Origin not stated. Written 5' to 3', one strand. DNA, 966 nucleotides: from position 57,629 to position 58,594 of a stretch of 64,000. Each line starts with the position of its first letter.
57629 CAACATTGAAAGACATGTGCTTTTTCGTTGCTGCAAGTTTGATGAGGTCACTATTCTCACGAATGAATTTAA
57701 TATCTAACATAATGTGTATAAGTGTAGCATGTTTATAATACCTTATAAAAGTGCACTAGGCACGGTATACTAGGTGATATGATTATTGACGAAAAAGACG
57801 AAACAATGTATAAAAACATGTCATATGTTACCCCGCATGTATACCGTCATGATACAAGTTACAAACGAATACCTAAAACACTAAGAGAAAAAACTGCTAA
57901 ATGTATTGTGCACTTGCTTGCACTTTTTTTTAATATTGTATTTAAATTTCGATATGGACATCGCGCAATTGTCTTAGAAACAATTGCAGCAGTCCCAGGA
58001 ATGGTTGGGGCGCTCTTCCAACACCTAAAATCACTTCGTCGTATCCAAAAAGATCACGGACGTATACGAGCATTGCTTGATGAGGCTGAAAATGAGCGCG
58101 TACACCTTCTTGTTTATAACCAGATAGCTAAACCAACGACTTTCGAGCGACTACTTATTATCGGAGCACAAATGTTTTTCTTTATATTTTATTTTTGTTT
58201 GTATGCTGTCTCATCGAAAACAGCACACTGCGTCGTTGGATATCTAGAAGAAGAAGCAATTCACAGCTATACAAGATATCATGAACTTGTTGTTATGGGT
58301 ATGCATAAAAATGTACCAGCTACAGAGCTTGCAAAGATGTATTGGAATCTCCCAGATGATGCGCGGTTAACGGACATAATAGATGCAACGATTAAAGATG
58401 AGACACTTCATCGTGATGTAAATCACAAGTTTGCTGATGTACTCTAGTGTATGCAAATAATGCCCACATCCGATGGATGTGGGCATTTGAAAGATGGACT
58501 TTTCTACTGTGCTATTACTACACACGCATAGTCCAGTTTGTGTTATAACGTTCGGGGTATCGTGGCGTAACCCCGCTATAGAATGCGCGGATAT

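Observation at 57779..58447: Alternative oxidase (AOX) in an otherwise reduced, AT-rich genome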

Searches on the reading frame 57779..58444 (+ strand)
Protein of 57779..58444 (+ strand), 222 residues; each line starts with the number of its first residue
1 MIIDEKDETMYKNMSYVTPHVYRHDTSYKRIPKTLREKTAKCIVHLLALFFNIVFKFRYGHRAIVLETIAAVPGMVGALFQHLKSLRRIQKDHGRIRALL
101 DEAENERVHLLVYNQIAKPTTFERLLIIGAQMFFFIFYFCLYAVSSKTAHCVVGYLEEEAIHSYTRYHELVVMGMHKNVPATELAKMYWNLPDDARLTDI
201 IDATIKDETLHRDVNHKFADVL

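Call 3: search_protein_families(library=pfam, proteins=[window:57779-58444:+], max_evalue=0.01)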
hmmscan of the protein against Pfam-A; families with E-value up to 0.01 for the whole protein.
window:57779-58444:+ (222 aa): 1 family
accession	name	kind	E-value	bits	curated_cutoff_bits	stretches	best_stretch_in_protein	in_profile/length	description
PF01786.24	AOX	-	5.8e-63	212.8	22.7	1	28-220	12-216/216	Alternative oxidase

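Call 4: search_protein_families(library=ncbifam, proteins=[window:57779-58444:+], max_evalue=0.01)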
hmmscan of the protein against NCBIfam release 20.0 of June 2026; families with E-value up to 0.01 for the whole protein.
window:57779-58444:+ (222 aa): 0 families

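Call 6: find_homologous_proteins(query=window:57779-58444:+)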
Query window:57779-58444:+ (222 aa): 7940 proteins with E <= 0.001 among 8000 candidates; the best 120 are listed.
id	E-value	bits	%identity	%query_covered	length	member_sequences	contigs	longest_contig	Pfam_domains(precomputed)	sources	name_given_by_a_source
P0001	3.0e-145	499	100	100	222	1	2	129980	PF01786.25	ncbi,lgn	-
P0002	1.9e-86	307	65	99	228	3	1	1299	PF01786.25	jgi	jgi:ubiquinol oxidase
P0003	1.6e-85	304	65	99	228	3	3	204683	PF01786.25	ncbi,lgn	-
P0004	8.6e-85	301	65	99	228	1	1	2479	PF01786.25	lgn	-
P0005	8.8e-85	301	66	96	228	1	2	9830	PF01786.25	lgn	-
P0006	7.8e-84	298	63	99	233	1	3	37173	PF01786.25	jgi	jgi:ubiquinol oxidase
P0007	2.0e-83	297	63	99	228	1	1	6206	PF01786.25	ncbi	-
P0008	3.2e-83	296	62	99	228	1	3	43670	PF01786.25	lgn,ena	-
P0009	3.7e-83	296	62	99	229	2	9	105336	PF01786.25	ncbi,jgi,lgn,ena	jgi:ubiquinol oxidase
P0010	6.8e-83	295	62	99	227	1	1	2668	PF01786.25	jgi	jgi:ubiquinol oxidase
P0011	1.0e-82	295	63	99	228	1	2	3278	PF01786.25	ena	-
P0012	1.3e-82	294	62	99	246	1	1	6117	PF01786.25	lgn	-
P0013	1.6e-82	294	64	99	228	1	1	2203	PF01786.25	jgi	jgi:ubiquinol oxidase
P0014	3.7e-82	293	61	99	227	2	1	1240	PF01786.25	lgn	-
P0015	4.0e-82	293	62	99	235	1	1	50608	PF01786.25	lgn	-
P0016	4.1e-82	293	63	99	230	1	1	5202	PF01786.25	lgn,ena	-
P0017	4.7e-82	292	63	99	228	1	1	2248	PF01786.25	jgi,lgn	jgi:ubiquinol oxidase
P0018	5.3e-82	292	62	99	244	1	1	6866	PF01786.25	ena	-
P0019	5.4e-82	292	65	97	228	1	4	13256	PF01786.25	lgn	-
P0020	6.2e-82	292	62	97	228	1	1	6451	PF01786.25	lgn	-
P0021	7.3e-82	292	63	99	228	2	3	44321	PF01786.25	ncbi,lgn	-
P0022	7.3e-82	292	64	99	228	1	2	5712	PF01786.25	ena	-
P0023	8.3e-82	292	63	99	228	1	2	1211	PF01786.25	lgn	-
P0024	9.8e-82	291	61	99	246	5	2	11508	PF01786.25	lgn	-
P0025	1.0e-81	291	63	99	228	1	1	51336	PF01786.25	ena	-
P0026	1.0e-81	291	62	99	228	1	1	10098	PF01786.25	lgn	-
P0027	1.1e-81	291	63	99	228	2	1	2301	PF01786.25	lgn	-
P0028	2.4e-81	290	63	98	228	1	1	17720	PF01786.25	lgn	-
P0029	3.2e-81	290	62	99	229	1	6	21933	PF01786.25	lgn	-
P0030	3.2e-81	290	63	97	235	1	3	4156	PF01786.25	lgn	-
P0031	3.3e-81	290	64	97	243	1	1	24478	PF01786.25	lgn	-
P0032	3.7e-81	290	63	99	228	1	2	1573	PF01786.25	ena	-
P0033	4.0e-81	289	62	99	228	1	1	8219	PF01786.25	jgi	jgi:ubiquinol oxidase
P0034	4.1e-81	289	63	99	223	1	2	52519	PF01786.25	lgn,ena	-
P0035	4.2e-81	289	63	99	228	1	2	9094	PF01786.25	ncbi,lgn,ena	-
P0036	4.3e-81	289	62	99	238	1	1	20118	PF01786.25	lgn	-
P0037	4.5e-81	289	63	99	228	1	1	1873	PF01786.25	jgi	jgi:ubiquinol oxidase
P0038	4.6e-81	289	63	99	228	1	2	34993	PF01786.25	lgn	-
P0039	4.8e-81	289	63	99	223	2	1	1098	PF01786.25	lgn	-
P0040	5.2e-81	289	63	99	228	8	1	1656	PF01786.25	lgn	-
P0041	6.1e-81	289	62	97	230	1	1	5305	PF01786.25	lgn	-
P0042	6.8e-81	289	62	99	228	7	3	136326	PF01786.25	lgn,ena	-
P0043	7.2e-81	289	64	99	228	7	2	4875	PF01786.25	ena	-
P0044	7.5e-81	289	63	99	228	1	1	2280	PF01786.25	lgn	-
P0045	7.8e-81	288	63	99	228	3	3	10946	PF01786.25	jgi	jgi:ubiquinol oxidase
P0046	8.2e-81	288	63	99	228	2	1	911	PF01786.25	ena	-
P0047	8.8e-81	288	59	99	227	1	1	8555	PF01786.25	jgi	jgi:ubiquinol oxidase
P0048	8.9e-81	288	63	99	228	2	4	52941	PF01786.25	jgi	jgi:ubiquinol oxidase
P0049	1.0e-80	288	63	99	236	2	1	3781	PF01786.25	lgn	-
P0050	1.1e-80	288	62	99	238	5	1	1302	PF01786.25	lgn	-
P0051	1.1e-80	288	64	99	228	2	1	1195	PF01786.25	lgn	-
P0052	1.2e-80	288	63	95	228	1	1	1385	PF01786.25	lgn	-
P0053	1.3e-80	288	62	99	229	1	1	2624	PF01786.25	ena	-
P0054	1.5e-80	288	64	99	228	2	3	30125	PF01786.25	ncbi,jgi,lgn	jgi:ubiquinol oxidase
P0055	1.6e-80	287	63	97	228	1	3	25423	PF01786.25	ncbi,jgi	ncbi:MAG: hypothetical protein RLZZ308_304 [Candidatus Parcubacteria bacterium]|jgi:ubiquinol oxidas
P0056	1.6e-80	287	63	97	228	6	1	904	PF01786.25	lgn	-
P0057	1.7e-80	287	64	99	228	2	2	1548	PF01786.25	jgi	jgi:ubiquinol oxidase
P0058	2.0e-80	287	62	99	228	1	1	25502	PF01786.25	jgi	jgi:ubiquinol oxidase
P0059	2.3e-80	287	66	95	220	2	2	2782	PF01786.25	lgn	-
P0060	3.1e-80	286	61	99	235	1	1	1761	PF01786.25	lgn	-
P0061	3.3e-80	286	61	99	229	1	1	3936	PF01786.25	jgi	jgi:ubiquinol oxidase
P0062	3.8e-80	286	61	97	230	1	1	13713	PF01786.25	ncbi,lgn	-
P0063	3.9e-80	286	62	99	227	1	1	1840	PF01786.25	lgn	-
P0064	4.2e-80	286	61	99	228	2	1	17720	PF01786.25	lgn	-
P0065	4.5e-80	286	62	99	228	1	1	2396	PF01786.25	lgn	-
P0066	5.2e-80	286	60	99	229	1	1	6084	PF01786.25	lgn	-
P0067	7.5e-80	285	61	96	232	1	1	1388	PF01786.25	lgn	-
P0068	7.5e-80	285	63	99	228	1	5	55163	PF01786.25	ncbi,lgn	-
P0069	8.1e-80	285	59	99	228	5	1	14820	PF01786.25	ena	-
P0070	9.1e-80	285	61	99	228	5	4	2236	PF01786.25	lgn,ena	-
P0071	9.3e-80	285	62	98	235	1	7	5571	PF01786.25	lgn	-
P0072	1.0e-79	285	60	99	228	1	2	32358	PF01786.25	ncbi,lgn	-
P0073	1.1e-79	285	61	98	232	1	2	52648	PF01786.25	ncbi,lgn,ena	-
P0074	1.1e-79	285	60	99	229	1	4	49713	PF01786.25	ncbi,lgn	-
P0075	1.1e-79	285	62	98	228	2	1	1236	PF01786.25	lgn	-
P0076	1.1e-79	285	61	99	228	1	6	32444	PF01786.25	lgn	-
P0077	1.3e-79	284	62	99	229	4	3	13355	PF01786.25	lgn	-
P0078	1.4e-79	284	63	99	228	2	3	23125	PF01786.25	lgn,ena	-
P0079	1.6e-79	284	63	95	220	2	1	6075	PF01786.25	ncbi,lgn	-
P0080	1.7e-79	284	63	99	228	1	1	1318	PF01786.25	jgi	jgi:ubiquinol oxidase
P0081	2.3e-79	284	61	99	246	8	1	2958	PF01786.25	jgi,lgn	jgi:ubiquinol oxidase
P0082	2.3e-79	284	59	99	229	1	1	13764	PF01786.25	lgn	-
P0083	2.8e-79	283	61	98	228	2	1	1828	PF01786.25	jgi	jgi:ubiquinol oxidase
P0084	3.1e-79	283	60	99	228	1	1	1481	PF01786.25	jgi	jgi:ubiquinol oxidase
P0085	3.3e-79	283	60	99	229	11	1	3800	PF01786.25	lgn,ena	-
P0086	3.6e-79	283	62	99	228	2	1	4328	PF01786.25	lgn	-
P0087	4.9e-79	283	63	95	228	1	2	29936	PF01786.25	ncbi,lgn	-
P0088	4.9e-79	283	60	98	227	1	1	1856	PF01786.25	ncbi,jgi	jgi:ubiquinol oxidase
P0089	5.2e-79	283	61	99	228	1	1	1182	PF01786.25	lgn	-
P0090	5.4e-79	282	60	98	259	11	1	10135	PF01786.25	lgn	-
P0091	5.5e-79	282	63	99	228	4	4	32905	PF01786.25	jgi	jgi:ubiquinol oxidase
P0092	5.8e-79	282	61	98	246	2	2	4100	PF01786.25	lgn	-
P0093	7.4e-79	282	62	97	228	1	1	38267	PF01786.25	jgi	jgi:ubiquinol oxidase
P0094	7.9e-79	282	60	99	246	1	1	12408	PF01786.25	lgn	-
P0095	9.1e-79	282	63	99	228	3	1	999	PF01786.25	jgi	jgi:ubiquinol oxidase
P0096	9.2e-79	282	59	99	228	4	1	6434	PF01786.25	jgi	jgi:ubiquinol oxidase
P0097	9.8e-79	282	60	98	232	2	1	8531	PF01786.25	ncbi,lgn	-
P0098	1.1e-78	281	62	99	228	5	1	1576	PF01786.25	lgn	-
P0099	1.1e-78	281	59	99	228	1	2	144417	PF01786.25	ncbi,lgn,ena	-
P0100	1.3e-78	281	62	97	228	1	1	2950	PF01786.25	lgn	-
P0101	1.3e-78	281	60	99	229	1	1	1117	PF01786.25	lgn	-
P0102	1.6e-78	281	59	98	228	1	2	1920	PF01786.25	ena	-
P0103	1.8e-78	281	62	97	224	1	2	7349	PF01786.25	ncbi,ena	-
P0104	1.9e-78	281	60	97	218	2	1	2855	PF01786.25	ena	-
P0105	2.0e-78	281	59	99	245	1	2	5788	PF01786.25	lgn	-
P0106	2.4e-78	280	60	99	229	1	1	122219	PF01786.25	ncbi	-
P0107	2.7e-78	280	60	97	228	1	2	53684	PF01786.25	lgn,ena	-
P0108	3.0e-78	280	60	99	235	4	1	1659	PF01786.25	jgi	jgi:ubiquinol oxidase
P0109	3.1e-78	280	61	96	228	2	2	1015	PF01786.25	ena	-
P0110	3.4e-78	280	62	99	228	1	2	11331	PF01786.25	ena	-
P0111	3.8e-78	280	59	98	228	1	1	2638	PF01786.25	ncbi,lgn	-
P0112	3.8e-78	280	61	97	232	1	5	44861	PF01786.25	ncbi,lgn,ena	-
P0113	4.4e-78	279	60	99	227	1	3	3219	PF01786.25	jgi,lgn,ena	-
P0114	4.8e-78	279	62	99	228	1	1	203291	PF01786.25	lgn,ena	-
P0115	4.8e-78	279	60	99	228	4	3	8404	PF01786.25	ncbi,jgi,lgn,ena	jgi:ubiquinol oxidase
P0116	4.9e-78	279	62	99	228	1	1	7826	PF01786.25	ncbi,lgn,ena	-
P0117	5.0e-78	279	63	99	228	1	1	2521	PF01786.25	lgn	-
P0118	8.4e-78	279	60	97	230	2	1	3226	PF01786.25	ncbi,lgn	-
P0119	8.8e-78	278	62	96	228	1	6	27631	PF01786.25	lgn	-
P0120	9.6e-78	278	60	99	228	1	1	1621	PF01786.25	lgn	-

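Call 11: find_encoding_contigs(protein=P0001, flank=10000, max_places=4)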
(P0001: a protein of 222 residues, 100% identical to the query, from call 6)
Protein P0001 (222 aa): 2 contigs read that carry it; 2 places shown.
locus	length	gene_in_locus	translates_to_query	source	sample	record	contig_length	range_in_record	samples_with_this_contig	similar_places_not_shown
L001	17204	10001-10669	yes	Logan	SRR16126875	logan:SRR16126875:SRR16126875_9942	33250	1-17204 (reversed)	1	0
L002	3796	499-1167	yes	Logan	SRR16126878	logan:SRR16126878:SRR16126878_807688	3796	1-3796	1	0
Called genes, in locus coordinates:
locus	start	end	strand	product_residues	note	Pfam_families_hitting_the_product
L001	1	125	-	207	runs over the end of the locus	PF10544:T5orf172, PF13455:MUG113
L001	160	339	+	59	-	-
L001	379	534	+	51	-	-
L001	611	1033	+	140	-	-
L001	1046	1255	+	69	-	-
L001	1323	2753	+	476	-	PF01266:DAO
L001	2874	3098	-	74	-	PF04070:DUF378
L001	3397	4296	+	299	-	PF00413:Peptidase_M10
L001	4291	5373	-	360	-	PF11141:DUF2914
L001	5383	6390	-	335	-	PF05496:RuvB_N (weak), PF13177:DNA_pol3_delta2, PF00004:AAA, PF13401:AAA_22 (faint), PF13177:DNA_pol3_delta2, PF22608:DNAX_ATPase_lid, PF12169:DNA_pol3_gamma3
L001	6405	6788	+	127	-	-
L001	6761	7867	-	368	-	PF01207:Dus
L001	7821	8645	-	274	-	-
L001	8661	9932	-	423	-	PF02403:Seryl_tRNA_N, PF00587:tRNA-synt_2b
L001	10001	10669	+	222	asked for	PF01786:AOX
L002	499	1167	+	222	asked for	PF01786:AOX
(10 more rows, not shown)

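Call 12: list_cluster_members(proteins=[P0001, P0003, P0007, P0009, P0021, P0035, P0054, P0062, P0068, P0099])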
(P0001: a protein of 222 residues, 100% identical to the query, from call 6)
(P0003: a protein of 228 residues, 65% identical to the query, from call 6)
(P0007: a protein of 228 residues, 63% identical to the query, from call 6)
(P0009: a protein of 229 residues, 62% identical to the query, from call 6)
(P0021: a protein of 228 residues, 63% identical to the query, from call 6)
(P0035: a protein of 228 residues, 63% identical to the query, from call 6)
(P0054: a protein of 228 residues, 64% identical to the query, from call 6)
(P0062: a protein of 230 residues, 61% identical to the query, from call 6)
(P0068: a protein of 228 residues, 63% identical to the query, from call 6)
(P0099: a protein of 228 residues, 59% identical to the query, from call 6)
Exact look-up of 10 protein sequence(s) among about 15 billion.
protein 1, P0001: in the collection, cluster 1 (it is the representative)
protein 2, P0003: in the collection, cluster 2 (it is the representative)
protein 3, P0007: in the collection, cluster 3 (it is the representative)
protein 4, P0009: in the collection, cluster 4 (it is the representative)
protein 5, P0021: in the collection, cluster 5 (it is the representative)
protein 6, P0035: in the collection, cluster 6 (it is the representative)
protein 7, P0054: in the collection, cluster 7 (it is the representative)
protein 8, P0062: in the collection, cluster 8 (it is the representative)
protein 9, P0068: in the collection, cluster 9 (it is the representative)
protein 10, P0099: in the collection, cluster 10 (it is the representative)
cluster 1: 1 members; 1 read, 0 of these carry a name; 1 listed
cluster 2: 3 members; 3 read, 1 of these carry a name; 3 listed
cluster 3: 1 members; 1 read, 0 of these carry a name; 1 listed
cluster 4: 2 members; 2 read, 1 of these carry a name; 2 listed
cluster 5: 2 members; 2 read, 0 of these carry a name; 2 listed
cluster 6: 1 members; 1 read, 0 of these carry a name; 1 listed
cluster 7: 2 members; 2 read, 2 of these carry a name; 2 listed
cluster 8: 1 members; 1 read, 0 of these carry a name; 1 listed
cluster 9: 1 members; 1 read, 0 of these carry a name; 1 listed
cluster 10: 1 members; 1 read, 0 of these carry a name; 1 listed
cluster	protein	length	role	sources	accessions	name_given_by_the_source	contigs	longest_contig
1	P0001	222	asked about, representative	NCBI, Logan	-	-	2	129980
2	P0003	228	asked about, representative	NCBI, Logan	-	-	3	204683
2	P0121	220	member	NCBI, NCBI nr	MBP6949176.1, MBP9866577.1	MAG: alternative oxidase [Candidatus Pacebacteria bacterium] | alternative oxidase [Candidatus Paceibacterota bacterium]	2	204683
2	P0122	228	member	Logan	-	-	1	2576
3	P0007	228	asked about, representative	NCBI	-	-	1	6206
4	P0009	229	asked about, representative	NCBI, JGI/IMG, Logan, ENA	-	ubiquinol oxidase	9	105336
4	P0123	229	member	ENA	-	-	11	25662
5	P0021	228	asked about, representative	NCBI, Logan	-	-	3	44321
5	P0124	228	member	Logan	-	-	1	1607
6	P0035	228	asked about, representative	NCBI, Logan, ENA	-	-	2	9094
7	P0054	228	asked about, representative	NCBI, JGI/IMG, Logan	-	ubiquinol oxidase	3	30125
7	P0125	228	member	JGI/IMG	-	ubiquinol oxidase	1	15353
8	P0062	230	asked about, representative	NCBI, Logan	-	-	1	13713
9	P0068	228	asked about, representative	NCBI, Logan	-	-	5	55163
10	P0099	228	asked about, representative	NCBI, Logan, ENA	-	-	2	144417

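Call 21: find_related_loci(query=A1, collection=genome_contigs, flank=10000)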
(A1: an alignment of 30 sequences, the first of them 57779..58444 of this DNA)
Query A1 (222 aa) in genome_contigs; peptide patterns used: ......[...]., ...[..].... (x = any residue, [..] = any of these).
600 stretches matched a pattern (row limit reached: there are more); 578 encode a relative of the query (tblastn E <= 1e-3); the best 80 are kept; 80 distinct loci.
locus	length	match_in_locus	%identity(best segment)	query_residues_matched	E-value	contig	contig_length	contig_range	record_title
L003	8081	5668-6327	62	1-220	3e-88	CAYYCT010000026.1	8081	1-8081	MAG TPA_asm: uncultured Candidatus Saccharibacteria bacterium isolate SRP278252_co2_838 genome assembly, contig: NODE_18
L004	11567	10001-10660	64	1-220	4e-86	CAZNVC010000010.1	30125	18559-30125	MAG TPA_asm: uncultured Candidatus Saccharibacteria bacterium isolate SRP278252_co1_774 genome assembly, contig: NODE_23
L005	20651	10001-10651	60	4-220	2e-84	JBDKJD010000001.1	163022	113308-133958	MAG: Candidatus Parcubacteria bacterium isolate guil_2019_sw_WHONDRS-S19S_0049_A_bin.3 scaffold_0000005, whole genome sh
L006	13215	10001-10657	61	2-220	7e-83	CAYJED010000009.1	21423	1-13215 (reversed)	MAG TPA_asm: uncultured Candidatus Saccharibacteria bacterium isolate ERP123247_co1_147 genome assembly, contig: NODE_14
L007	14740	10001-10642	57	7-220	7e-77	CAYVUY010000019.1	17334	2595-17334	MAG TPA_asm: uncultured Candidatus Saccharibacteria bacterium isolate SRP296810_co1_301 genome assembly, contig: NODE_34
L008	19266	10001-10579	58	30-222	9e-70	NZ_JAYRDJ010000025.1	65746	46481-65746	MAG: Niveibacterium sp. isolate SH_SHASGE1bin.34 NODE_389_length_65746_cov_2.375821, whole genome shotgun sequence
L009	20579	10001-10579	59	30-222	2e-69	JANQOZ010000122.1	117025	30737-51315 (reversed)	MAG: Lysobacterales bacterium isolate IP29b_bin.149 k99_1233516, whole genome shotgun sequence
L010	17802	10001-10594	55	25-222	7e-69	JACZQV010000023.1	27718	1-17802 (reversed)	MAG: Proteobacteria bacterium isolate B21D1T1 B21D1T1_NODE275, whole genome shotgun sequence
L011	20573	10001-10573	56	32-222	1e-68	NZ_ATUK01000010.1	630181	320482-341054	Thioalkalivibrio sp. AKL19 F817DRAFT_scaffold00001.1_C, whole genome shotgun sequence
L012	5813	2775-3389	55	19-222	2e-68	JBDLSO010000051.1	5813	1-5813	MAG: Candidatus Parcubacteria bacterium isolate king_2019_sw_WHONDRS-S19S_0016_AN_bin.2 scaffold_000350, whole genome sh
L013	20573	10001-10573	58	32-222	3e-68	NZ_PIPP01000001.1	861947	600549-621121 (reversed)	Aliidiomarina shirensis strain AIS contig1, whole genome shotgun sequence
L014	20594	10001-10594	54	25-222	2e-68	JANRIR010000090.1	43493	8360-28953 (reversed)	MAG: Hyphomonadaceae bacterium isolate bins.64 k141_3719225, whole genome shotgun sequence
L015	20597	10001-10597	55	24-222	8e-68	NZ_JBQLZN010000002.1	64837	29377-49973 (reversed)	MAG: Parasphingopyxis sp. isolate bin_1490 contig_2, whole genome shotgun sequence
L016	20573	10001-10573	58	32-222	2e-67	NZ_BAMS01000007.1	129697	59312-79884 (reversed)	Sneathiella glossodoripedis JCM 23214, whole genome shotgun sequence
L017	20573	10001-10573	57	32-222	2e-67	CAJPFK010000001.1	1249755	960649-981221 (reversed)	Methylophilaceae bacterium isolate MTYP genome assembly, contig: CONTIG_1, whole genome shotgun sequence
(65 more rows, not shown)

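Call 22: search_solved_structures(query=window:57779-58444:+, show_alignments=1)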
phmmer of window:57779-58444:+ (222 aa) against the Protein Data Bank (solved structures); distinct sequences matched with E-value up to 0.001: 3.
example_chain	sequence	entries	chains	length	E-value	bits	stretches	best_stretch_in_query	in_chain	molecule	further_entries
9kun_A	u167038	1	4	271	1.1e-35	126.2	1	48-221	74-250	Alternative oxidase, mitochondrial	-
9m2a_A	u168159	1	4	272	1.1e-35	126.2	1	48-221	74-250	Alternative oxidase, mitochondrial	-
3vv9_A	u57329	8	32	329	1.8e-35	125.5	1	49-221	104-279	Alternative oxidase, mitochondrial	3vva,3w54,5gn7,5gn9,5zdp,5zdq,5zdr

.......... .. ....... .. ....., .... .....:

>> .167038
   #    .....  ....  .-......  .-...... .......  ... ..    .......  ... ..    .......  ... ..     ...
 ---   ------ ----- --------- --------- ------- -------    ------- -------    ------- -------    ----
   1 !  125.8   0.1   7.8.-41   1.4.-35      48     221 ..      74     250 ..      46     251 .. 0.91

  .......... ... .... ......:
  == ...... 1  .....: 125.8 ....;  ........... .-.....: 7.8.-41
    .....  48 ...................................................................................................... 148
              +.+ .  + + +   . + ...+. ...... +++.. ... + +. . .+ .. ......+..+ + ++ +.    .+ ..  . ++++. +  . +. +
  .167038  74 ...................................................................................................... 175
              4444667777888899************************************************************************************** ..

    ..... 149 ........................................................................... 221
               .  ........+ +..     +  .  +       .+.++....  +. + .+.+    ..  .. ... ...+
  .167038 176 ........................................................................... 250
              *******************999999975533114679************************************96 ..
